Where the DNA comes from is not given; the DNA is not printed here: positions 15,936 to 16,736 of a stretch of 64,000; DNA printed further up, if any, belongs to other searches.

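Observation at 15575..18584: Bacterial-type ADP-heptose biosynthesis operon (gmhA-gmhB-hldD-nucleotidyltransferase) plus CYTH gene in an archaeon; kinase domain not found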

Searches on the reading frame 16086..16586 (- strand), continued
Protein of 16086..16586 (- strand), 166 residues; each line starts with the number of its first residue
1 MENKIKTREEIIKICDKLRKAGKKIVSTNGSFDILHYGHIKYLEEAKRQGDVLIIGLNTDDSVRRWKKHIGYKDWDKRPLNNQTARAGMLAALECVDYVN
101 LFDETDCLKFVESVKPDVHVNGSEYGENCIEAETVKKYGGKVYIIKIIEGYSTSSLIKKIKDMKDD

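Call 36: list_cluster_members(proteins=[P0345, P0358, P0318, P0308, P0282, P0294, P0300, P0289, P0330, P0317])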
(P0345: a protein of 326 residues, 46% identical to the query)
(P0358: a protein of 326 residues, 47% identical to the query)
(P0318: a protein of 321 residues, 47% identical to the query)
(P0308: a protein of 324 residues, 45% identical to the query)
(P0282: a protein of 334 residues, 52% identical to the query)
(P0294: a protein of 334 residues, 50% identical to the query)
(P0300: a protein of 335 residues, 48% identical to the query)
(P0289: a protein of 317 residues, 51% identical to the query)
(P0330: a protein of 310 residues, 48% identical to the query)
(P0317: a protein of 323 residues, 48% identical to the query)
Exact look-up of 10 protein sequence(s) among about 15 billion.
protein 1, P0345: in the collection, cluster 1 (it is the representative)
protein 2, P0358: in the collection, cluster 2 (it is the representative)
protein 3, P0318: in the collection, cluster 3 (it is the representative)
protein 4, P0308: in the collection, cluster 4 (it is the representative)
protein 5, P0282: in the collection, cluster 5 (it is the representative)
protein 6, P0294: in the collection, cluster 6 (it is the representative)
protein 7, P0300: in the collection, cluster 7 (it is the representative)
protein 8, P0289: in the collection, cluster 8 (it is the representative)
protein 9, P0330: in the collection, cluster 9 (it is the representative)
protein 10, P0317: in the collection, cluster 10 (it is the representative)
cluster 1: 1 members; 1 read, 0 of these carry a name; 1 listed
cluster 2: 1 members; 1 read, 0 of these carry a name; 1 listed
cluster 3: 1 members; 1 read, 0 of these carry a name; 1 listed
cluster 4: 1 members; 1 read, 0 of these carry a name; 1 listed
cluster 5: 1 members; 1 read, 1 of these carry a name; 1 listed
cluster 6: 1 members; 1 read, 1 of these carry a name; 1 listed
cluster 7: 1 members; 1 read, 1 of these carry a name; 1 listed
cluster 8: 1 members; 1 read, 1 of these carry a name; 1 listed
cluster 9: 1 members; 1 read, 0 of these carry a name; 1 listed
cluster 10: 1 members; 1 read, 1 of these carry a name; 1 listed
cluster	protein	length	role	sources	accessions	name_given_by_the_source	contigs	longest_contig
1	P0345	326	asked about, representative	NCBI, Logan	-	-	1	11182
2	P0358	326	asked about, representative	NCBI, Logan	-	-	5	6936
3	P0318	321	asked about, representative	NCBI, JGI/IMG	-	-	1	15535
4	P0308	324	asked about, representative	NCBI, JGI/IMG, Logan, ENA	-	-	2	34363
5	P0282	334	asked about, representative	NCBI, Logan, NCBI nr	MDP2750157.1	MAG: D-glycero-beta-D-manno-heptose-7-phosphate kinase [Nanoarchaeota archaeon] | D-glycero-beta-D-manno-heptose-7-phosphate kinase [Nanoarchaeota archaeon]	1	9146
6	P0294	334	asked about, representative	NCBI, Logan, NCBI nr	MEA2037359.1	MAG: D-glycero-beta-D-manno-heptose-7-phosphate kinase [Nanoarchaeota archaeon] | D-glycero-beta-D-manno-heptose-7-phosphate kinase [Nanoarchaeota archaeon]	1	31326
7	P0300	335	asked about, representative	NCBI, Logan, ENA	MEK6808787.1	MAG: D-glycero-beta-D-manno-heptose-7-phosphate kinase [Nanoarchaeota archaeon]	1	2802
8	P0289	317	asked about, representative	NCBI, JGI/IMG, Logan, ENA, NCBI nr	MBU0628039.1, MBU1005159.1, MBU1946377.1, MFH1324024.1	MAG: D-glycero-beta-D-manno-heptose-7-phosphate kinase [Nanoarchaeota archaeon] | D-glycero-beta-D-manno-heptose-7-phosphate kinase [Nanoarchaeota archaeon]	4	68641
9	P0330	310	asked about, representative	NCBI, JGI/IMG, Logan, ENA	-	-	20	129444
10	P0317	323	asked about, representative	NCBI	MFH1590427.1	MAG: D-glycero-beta-D-manno-heptose-7-phosphate kinase [archaeon]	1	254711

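Call 43: search_protein_families(library=pfam, proteins=[L036:1323-2303:+, L036:2300-3154:+, L036:3428-4000:-, L036:4007-5794:-, L036:6004-6882:-, L036:6869-7666:-, L036:7874-8551:+, L036:8511-9473:+, L036:9470-10453:+], max_evalue=0.001)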
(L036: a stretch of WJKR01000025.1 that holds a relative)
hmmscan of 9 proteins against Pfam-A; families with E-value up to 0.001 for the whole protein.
L036:1323-2303:+ (326 aa): 2 families
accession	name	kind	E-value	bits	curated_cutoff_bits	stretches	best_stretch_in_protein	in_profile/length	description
PF00685.33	Sulfotransfer_1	-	5.8e-15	55.8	22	1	5-212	2-187/255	Sulfotransferase domain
PF13469.12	Sulfotransfer_3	-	1.8e-14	54.9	27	1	5-210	1-213/216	Sulfotransferase family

L036:2300-3154:+ (284 aa): 2 families
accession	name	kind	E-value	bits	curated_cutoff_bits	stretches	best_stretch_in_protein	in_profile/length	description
PF00685.33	Sulfotransfer_1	-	2.6e-11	43.8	22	1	8-208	6-182/255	Sulfotransferase domain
PF13469.12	Sulfotransfer_3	-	5.1e-08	33.9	27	1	10-208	5-213/216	Sulfotransferase family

L036:3428-4000:- (190 aa): 4 families
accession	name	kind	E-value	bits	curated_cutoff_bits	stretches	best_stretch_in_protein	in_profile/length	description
PF01583.26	APS_kinase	-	1.8e-66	223.3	21.1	1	26-172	3-151/152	Adenylylsulphate kinase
PF13671.12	AAA_33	-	2e-07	31.9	27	1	27-138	1-114/143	AAA domain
PF13238.12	AAA_18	-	4.5e-05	24.3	29.4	1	31-145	4-114/128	AAA domain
PF08433.16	KTI12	-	0.00088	19.3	22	0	30-85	6-58/271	Chromatin associated protein KTI12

L036:4007-5794:- (595 aa): 5 families
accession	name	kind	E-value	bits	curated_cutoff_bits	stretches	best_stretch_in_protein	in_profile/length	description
PF00009.33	GTP_EFTU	-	4e-46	157.4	26.5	1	6-210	2-184/188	Elongation factor Tu GTP binding domain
PF22594.2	GTP-eEF1A_C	-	1.6e-17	64.1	27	1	318-414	2-101/101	GTP-eEF1A C-terminal domain-like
PF01583.26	APS_kinase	-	5.1e-12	46.5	21.1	1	455-530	4-81/152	Adenylylsulphate kinase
PF03144.31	GTP_EFTU_D2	-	1.9e-08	35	30.3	1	240-290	2-56/73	Elongation factor Tu domain 2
PF01926.29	MMR_HSR1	-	1.5e-07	31.9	21.9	1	63-146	25-113/113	50S ribosome-binding GTPase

L036:6004-6882:- (292 aa): 1 family
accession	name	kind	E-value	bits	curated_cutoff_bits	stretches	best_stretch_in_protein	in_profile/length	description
PF01507.26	PAPS_reduct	-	7.6e-41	140.5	22.5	1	25-244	2-175/175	Phosphoadenosine phosphosulfate reductase domain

L036:6869-7666:- (265 aa): 1 family
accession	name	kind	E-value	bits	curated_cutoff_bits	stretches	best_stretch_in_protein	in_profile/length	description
PF00459.30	Inositol_P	-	2.9e-59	201.2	27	1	8-262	7-268/271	Inositol monophosphatase family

L036:7874-8551:+ (225 aa): 0 families

L036:8511-9473:+ (320 aa): 7 families
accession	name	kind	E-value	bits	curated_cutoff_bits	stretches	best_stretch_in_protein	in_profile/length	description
PF01370.27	Epimerase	-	4.5e-50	170.7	20.9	1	28-249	2-240/240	NAD dependent epimerase/dehydratase family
PF16363.11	GDP_Man_Dehyd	-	2.6e-33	116.3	27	1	29-314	2-331/332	GDP-mannose 4,6 dehydratase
PF01073.25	3Beta_HSD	-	7.3e-19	68.3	22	1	28-239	1-229/280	3-beta hydroxysteroid dehydrogenase/isomerase family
PF07993.18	NAD_binding_4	-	8.1e-15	55.1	20.1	1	85-234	87-257/258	Male sterility protein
PF04321.23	RmlD_sub_bind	-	2.6e-11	43.6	27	1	25-188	1-154/287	RmlD substrate binding domain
PF02719.21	Polysacc_synt_2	-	4.6e-06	26.5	20.2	1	28-187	2-173/293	Polysaccharide biosynthesis protein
PF13460.12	NAD_binding_10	-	0.00077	19.8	27.2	0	31-162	1-125/184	NAD(P)H-binding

L036:9470-10453:+ (327 aa): 4 families
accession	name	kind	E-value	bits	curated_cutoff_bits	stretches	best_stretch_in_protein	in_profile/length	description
PF01467.32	CTP_transf_like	-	1.2e-14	55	21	1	205-297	3-93/133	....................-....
PF13242.12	Hydrolase_like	-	5.6e-11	42.6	22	1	97-168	2-74/75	HAD-hyrolase-like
PF08645.17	PNK3P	-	1.6e-07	31.6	22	1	23-125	24-126/161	Polynucleotide kinase 3 phosphatase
PF13419.12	HAD_2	-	5.6e-06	27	23.8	1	94-140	130-176/178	Haloacid dehalogenase-like hydrolase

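Call 53: search_solved_structures(query=window:16086-16586:-, max_evalue=0.00001, show_alignments=2)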
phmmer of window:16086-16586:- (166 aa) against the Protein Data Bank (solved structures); distinct sequences matched with E-value up to 0.00001: 5.
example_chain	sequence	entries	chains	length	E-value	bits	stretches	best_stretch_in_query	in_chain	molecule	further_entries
5x9q_A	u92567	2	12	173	3e-28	101.9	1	22-161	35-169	Putative cytidylyltransferase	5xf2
3elb_A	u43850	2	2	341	3.1e-14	56.3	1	27-157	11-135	Ethanolamine-phosphate cytidylyltransferase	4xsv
3glv_A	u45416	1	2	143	4.7e-13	52.5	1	26-162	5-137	Lipopolysaccharide core biosynthesis protein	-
1coz_A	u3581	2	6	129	9.1e-10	41.8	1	25-86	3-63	PROTEIN (GLYCEROL-3-PHOSPHATE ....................) | glycerol-3-phosphate cytidylyltransferase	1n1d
2b7l_A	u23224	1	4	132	2.2e-09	40.5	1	25-86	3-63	glycerol-3-phosphate cytidylyltransferase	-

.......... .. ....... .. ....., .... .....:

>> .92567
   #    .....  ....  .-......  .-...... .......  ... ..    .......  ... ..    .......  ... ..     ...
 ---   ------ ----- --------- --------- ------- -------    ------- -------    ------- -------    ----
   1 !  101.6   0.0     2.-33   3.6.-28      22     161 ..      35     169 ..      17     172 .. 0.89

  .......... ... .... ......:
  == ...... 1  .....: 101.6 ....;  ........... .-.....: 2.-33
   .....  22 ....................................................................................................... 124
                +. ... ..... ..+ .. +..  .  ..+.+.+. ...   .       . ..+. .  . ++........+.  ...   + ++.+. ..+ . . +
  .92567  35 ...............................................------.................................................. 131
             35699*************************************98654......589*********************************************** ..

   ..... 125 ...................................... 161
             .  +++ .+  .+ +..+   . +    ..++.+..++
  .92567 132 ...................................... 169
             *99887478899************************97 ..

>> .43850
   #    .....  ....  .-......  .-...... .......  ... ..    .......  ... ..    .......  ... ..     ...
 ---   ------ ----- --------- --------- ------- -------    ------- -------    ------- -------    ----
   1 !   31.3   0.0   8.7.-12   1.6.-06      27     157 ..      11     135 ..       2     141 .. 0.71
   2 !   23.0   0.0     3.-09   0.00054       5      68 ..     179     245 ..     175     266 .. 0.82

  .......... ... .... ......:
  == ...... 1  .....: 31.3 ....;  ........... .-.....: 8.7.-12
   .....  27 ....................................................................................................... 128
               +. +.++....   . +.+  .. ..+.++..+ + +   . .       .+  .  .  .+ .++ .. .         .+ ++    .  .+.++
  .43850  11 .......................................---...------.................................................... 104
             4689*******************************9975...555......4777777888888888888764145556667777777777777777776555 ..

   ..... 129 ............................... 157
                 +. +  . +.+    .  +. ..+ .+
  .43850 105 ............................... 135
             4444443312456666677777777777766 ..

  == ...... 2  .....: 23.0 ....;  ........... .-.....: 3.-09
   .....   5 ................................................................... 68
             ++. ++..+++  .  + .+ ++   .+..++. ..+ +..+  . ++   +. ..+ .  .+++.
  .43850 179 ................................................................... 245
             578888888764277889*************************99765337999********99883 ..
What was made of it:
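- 16086..16586 (-): hldC, standalone heptose-1-phosphate adenylyltransferase (RfaE domain II type), 166 aa; HYGH motif; motif I147-I-E-G-Y151-S-T-S has Tyr, not the 'STTR5' Arg. B. pseudomallei HldC 5X9Q E 3e-28 (call 53).
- On ADP-L-glycero-beta-D-manno-heptose biosynthesis pathway (complete five-step set): Best PDB hit is HldC 5X9Q, E 3e-28 (call 53).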

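Call 58: find_encoding_contigs(protein=P0260, flank=4000, max_places=3)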
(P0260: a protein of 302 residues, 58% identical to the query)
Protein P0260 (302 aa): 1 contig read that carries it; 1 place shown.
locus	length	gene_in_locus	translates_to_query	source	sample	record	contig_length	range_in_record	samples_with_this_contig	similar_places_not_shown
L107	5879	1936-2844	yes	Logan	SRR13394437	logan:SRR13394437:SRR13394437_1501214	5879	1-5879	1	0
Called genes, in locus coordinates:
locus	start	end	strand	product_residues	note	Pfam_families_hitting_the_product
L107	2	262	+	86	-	?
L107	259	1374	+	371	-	PF13477:Glyco_trans_4_2 (weak), PF20706:GT4-conflict (faint), PF13439:Glyco_transf_4, PF13579:Glyco_trans_4_4, PF02350:Epimerase_2 (faint), PF00534:Glycos_transf_1, PF13692:Glyco_trans_1_4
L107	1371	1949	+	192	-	PF13580:SIS_2, PF01380:SIS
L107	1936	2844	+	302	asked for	PF00294:PfkB, PF08543:Phos_pyr_kin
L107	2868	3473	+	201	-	PF13489:Methyltransf_23, PF07021:MetW (weak), PF08241:Methyltransf_11, PF08242:Methyltransf_12, PF13649:Methyltransf_25, PF13847:Methyltransf_31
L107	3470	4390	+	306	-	PF00535:Glycos_transf_2, PF10111:Glyco_tranf_2_2, PF13641:Glyco_tranf_2_3 (weak)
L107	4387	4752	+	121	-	PF04138:GtrA_DPMS_TM (faint)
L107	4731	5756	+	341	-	PF01075:Glyco_transf_9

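Call 59: find_encoding_contigs(protein=P0249, flank=3000, max_places=3)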
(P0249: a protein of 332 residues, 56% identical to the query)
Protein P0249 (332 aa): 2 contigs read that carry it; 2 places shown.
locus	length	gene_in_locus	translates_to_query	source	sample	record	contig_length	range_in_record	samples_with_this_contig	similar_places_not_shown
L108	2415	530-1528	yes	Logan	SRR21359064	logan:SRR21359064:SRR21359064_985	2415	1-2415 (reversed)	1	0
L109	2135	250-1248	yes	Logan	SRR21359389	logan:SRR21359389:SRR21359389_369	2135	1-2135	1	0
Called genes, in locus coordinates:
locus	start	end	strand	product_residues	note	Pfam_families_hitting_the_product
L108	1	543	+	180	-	?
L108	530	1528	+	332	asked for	PF00294:PfkB, PF01256:Carb_kinase (weak), PF08543:Phos_pyr_kin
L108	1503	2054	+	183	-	PF08645:PNK3P, PF13419:HAD_2 (weak), PF13242:Hydrolase_like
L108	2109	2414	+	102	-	?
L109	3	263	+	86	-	?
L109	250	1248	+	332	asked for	PF00294:PfkB, PF01256:Carb_kinase (weak), PF08543:Phos_pyr_kin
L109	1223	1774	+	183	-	PF08645:PNK3P, PF13419:HAD_2 (weak), PF13242:Hydrolase_like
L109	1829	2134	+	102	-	?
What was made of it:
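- L107-L109 show the same linkage (calls 58, 59).
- Tried and rejected: Two Logan-only kinase hits (P0260, P0249) came from other samples (calls 58, 59).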
